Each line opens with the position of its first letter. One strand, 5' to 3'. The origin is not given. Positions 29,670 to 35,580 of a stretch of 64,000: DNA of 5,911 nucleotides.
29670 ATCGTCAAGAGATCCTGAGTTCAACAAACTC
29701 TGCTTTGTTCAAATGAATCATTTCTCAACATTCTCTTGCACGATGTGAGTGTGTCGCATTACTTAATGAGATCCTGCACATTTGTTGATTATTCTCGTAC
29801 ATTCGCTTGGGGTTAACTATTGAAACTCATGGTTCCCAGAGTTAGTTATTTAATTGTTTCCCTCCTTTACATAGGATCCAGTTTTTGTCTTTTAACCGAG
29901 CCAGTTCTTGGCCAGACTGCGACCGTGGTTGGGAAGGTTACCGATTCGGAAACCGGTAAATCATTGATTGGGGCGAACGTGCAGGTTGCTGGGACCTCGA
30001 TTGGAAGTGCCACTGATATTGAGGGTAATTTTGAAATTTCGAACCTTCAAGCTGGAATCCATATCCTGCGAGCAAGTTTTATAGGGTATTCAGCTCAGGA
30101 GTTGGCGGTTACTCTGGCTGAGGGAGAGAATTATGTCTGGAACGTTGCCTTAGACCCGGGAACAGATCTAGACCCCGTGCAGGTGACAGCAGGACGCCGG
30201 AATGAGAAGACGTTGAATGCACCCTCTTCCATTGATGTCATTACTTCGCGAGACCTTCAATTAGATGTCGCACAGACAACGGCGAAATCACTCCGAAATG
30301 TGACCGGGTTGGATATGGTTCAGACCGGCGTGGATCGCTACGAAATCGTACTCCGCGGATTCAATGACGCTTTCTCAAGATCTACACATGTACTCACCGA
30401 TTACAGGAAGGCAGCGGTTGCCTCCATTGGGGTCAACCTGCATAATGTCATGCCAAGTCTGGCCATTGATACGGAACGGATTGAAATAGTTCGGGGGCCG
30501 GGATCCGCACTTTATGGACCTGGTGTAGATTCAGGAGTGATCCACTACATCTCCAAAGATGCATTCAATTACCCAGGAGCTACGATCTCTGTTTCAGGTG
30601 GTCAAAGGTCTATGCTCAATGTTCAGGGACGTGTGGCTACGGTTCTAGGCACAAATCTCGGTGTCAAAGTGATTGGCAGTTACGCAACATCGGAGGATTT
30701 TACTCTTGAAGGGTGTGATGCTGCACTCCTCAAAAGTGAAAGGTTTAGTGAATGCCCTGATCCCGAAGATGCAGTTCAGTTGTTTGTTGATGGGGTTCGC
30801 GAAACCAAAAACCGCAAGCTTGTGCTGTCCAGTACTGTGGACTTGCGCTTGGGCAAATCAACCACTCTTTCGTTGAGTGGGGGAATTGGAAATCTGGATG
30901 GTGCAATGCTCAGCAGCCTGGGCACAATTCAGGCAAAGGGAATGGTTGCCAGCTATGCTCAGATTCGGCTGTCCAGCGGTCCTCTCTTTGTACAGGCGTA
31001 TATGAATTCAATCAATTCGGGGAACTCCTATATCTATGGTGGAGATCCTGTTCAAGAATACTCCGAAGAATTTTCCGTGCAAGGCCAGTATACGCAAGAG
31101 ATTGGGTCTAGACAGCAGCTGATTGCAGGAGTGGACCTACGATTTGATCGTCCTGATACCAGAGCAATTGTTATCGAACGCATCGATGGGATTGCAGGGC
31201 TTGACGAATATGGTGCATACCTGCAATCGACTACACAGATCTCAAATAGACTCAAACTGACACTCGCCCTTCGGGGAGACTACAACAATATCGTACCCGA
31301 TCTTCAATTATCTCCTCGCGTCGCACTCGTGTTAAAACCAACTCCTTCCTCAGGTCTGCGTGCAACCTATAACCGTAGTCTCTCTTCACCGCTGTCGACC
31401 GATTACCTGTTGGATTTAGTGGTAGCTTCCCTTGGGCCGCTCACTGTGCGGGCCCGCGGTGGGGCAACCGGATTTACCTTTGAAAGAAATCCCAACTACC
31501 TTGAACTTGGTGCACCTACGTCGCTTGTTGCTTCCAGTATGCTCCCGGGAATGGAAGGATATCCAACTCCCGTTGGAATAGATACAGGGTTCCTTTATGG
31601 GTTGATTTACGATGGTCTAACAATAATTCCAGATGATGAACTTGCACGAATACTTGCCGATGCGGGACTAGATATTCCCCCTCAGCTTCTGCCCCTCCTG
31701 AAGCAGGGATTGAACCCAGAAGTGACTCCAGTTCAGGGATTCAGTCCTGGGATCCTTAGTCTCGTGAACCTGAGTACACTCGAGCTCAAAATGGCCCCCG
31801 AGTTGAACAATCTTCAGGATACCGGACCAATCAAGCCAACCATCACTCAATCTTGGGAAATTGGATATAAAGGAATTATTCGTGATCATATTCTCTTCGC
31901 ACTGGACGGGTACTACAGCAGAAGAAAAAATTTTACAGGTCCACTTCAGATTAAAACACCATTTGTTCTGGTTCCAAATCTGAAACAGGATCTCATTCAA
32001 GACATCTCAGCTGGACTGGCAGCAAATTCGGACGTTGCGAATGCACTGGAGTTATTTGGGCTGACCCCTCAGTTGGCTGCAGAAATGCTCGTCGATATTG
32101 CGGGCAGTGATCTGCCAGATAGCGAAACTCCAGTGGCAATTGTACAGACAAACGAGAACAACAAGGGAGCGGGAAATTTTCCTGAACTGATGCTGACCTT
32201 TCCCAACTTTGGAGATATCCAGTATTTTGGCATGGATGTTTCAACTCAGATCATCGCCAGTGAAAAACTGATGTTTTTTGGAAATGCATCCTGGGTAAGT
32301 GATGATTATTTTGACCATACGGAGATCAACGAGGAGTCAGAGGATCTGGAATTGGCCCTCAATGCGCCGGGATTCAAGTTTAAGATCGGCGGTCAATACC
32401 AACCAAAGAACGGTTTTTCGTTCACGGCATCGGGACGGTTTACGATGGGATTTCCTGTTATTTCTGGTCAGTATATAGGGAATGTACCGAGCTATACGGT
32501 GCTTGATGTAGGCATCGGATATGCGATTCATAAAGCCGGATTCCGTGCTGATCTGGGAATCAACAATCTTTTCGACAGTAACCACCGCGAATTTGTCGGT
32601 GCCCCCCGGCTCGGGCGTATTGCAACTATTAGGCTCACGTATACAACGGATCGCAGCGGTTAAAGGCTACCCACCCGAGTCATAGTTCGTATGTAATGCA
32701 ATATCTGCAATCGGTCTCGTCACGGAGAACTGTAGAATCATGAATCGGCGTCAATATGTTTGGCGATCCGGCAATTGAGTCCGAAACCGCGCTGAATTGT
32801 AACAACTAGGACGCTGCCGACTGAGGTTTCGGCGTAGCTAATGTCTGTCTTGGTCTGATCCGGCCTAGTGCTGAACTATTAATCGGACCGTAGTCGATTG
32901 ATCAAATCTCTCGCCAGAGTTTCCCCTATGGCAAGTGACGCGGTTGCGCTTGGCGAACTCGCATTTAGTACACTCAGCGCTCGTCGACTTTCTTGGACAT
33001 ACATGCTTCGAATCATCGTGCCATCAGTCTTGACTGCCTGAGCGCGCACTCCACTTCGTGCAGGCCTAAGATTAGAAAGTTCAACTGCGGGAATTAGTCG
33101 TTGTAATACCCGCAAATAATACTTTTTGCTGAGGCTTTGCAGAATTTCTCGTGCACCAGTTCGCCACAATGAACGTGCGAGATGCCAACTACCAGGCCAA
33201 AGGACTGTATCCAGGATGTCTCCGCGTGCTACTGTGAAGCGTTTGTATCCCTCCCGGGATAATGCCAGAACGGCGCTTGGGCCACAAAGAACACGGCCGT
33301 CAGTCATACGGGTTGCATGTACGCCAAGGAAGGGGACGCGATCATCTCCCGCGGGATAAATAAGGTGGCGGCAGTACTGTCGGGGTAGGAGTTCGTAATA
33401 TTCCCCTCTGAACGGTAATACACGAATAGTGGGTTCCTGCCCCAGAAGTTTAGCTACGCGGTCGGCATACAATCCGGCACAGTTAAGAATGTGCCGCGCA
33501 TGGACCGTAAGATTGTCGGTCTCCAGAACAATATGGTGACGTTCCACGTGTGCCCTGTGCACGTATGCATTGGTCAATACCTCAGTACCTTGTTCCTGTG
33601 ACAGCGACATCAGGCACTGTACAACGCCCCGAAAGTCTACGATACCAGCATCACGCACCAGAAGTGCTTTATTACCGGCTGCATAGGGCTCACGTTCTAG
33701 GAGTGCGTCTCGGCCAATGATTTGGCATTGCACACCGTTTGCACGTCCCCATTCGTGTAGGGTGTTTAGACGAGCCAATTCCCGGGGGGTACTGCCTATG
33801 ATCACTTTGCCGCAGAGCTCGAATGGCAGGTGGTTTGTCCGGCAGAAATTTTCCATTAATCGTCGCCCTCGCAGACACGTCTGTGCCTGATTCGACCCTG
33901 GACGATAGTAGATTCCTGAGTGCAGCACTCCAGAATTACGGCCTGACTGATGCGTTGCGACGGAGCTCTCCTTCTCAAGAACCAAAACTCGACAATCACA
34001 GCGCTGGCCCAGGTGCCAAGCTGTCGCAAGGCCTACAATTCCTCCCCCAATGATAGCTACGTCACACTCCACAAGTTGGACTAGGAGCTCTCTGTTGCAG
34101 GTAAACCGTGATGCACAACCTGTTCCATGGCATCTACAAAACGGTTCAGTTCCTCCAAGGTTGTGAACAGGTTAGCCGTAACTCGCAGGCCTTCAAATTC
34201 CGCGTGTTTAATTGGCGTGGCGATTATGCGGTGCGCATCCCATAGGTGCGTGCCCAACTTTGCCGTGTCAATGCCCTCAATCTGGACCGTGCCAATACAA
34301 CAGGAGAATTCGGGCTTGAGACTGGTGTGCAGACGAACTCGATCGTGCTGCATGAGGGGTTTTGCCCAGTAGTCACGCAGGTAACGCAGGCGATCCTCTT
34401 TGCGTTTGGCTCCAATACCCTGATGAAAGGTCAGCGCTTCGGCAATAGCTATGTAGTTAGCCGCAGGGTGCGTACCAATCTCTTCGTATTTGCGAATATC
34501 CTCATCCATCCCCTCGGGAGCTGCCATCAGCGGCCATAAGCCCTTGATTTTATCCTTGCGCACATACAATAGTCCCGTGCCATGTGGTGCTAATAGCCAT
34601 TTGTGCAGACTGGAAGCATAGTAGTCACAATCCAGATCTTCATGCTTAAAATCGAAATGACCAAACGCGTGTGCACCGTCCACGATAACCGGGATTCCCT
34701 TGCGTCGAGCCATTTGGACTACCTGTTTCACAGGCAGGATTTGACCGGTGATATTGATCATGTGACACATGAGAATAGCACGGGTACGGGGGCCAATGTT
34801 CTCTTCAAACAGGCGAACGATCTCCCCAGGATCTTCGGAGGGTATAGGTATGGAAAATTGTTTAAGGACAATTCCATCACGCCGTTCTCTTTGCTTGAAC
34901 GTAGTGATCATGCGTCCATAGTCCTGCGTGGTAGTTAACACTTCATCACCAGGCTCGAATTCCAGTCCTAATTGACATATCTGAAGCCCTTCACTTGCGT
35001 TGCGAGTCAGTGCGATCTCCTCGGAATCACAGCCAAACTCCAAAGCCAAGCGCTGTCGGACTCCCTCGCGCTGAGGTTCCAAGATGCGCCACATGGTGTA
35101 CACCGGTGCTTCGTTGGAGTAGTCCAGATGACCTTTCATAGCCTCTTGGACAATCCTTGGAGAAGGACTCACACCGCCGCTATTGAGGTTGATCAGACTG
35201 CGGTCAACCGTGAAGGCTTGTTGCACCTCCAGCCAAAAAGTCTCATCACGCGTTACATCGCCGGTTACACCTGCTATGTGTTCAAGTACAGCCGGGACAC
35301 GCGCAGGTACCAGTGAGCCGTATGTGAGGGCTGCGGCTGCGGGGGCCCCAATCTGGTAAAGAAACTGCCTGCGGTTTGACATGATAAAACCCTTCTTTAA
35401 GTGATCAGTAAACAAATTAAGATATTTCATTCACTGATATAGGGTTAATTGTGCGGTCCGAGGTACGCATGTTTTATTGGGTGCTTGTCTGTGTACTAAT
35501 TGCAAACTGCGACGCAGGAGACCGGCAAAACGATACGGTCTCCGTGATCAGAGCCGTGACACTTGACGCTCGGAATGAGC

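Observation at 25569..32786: The uvrA 3' tail is present three times and bounds two tandem inserts, suggesting an integration hotspot with no integrase left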

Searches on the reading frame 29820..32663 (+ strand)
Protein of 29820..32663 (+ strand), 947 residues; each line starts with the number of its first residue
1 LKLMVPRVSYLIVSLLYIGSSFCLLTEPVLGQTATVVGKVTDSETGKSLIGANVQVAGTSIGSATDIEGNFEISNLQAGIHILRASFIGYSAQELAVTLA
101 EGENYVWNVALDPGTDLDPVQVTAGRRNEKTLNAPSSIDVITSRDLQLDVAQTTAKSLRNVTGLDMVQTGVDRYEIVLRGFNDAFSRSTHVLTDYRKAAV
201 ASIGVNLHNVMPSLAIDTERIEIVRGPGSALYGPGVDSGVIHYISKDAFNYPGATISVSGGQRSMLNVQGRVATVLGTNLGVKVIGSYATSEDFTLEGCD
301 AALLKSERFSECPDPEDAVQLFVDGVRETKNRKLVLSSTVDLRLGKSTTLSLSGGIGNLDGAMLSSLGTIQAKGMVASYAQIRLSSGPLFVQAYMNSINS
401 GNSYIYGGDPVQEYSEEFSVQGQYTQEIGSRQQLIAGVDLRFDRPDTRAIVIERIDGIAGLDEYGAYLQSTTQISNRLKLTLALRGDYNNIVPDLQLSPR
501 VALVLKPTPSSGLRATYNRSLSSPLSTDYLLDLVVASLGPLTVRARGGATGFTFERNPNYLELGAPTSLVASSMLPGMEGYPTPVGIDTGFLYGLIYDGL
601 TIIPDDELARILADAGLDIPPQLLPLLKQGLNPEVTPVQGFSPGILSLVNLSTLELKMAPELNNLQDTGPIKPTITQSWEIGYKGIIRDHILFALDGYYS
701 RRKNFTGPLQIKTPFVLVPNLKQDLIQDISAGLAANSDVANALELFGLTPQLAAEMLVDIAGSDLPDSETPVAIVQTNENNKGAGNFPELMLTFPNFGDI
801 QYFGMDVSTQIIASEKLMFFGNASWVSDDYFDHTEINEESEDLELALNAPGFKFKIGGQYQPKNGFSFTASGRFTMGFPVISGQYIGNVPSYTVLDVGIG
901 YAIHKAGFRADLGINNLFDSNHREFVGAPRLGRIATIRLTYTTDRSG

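Call 8: search_protein_families(library=pfam, proteins=[window:29820-32663:+])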
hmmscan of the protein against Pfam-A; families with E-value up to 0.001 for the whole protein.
window:29820-32663:+ (947 aa): 5 families
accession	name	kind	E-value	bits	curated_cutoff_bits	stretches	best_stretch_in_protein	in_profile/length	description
PF00593.30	TonB_dep_Rec_b-barrel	-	5.1e-23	83.1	27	2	659-917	243-436/436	TonB dependent receptor-like, beta-barrel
PF13715.12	CarbopepD_reg_2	-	5e-19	68.6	32.2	1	37-118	2-84/88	CarboxypepD_reg-like domain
PF13620.12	CarboxypepD_reg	-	5.2e-13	49.6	32.3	1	35-111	1-81/82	Carboxypeptidase regulatory-like domain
PF07715.20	Plug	-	2.2e-12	47.8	23.9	1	132-238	3-105/107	TonB-dependent Receptor Plug Domain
PF14905.12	OMP_b-brl_3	-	1e-07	31.8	27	1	782-923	255-379/408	Outer membrane protein beta-barrel family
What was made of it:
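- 29820..32663 (+): TonB-dependent receptor, shared by all close relatives. Pfam hits to CarbopepD_reg_2, Plug and TonB_dep_Rec_b-barrel (call 8).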

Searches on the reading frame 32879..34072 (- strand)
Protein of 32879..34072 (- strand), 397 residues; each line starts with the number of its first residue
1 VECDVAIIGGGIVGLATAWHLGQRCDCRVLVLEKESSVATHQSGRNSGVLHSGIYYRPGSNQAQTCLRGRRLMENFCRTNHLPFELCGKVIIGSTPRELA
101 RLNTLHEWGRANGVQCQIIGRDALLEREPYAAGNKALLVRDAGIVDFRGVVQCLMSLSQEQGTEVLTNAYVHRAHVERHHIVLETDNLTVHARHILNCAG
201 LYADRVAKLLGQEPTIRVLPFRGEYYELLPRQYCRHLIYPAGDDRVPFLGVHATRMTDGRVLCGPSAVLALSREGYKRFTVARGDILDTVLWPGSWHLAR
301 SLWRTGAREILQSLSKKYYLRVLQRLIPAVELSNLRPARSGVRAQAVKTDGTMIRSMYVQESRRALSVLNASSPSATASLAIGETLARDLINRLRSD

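Call 8: search_protein_families(library=pfam, proteins=[window:32879-34072:-])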
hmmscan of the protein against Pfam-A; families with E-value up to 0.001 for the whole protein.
window:32879-34072:- (397 aa): 4 families
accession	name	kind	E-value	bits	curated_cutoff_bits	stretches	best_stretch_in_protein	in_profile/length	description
PF01266.30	DAO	-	4.6e-57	194.6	27.9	1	4-387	1-351/353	FAD dependent oxidoreductase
PF13450.12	NAD_binding_8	-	3.3e-07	30.9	21.9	1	7-39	1-32/68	NAD(P)-binding Rossmann-like domain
PF01946.23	Thi4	-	9.6e-05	22.2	26.2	1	1-38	16-53/235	Thi4 family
PF07992.20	Pyr_redox_2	-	0.00017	21.6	26.1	0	4-46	2-43/291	Pyridine nucleotide-disulphide oxidoreductase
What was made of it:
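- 32879..34072 (-): FAD-dependent oxidoreductase (DAO family, 'lhgO-like'), convergent with uvrA. Pfam DAO, E 4.6e-57 (call 8).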

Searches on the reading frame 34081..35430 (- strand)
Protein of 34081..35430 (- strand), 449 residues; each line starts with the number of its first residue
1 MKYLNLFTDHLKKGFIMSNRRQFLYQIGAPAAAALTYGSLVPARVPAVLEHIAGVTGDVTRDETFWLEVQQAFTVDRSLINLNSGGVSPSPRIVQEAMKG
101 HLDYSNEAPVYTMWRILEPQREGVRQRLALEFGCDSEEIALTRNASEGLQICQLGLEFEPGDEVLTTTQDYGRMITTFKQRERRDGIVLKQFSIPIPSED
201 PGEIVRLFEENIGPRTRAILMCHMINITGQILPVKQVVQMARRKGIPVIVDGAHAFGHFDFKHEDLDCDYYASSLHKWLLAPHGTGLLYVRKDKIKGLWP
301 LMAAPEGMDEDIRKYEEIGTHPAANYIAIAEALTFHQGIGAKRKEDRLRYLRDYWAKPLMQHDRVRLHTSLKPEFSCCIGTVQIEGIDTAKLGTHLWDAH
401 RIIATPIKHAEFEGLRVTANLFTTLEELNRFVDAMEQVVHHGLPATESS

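Call 8: search_protein_families(library=pfam, proteins=[window:34081-35430:-])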
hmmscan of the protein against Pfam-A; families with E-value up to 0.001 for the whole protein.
window:34081-35430:- (449 aa): 5 families
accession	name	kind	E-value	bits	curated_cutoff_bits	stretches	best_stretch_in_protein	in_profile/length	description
PF00266.25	Aminotran_5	-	2.2e-37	129.3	21.5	1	82-398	3-330/371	Aminotransferase class-V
PF01041.23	DegT_DnrJ_EryC1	-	1.1e-08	35.2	19.8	1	142-257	45-151/360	DegT/DnrJ/EryC1/StrS aminotransferase family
PF00155.27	Aminotran_1_2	-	1e-07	31.9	19.7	1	124-260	47-194/361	Aminotransferase class I and II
PF01053.26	Cys_Met_Meta_PP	-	1.1e-07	31.2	27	1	153-279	83-200/381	Cys/Met metabolism PLP-dependent enzyme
PF01212.27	Beta_elim_lyase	-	0.00019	21.3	27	1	179-340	88-227/288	Beta-eliminating lyase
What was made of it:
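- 34081..35430 (-): Class-V aminotransferase (amt5), the source of the fragment fused to the old uvrA relic in relatives. Pfam Aminotran_5 (call 8).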
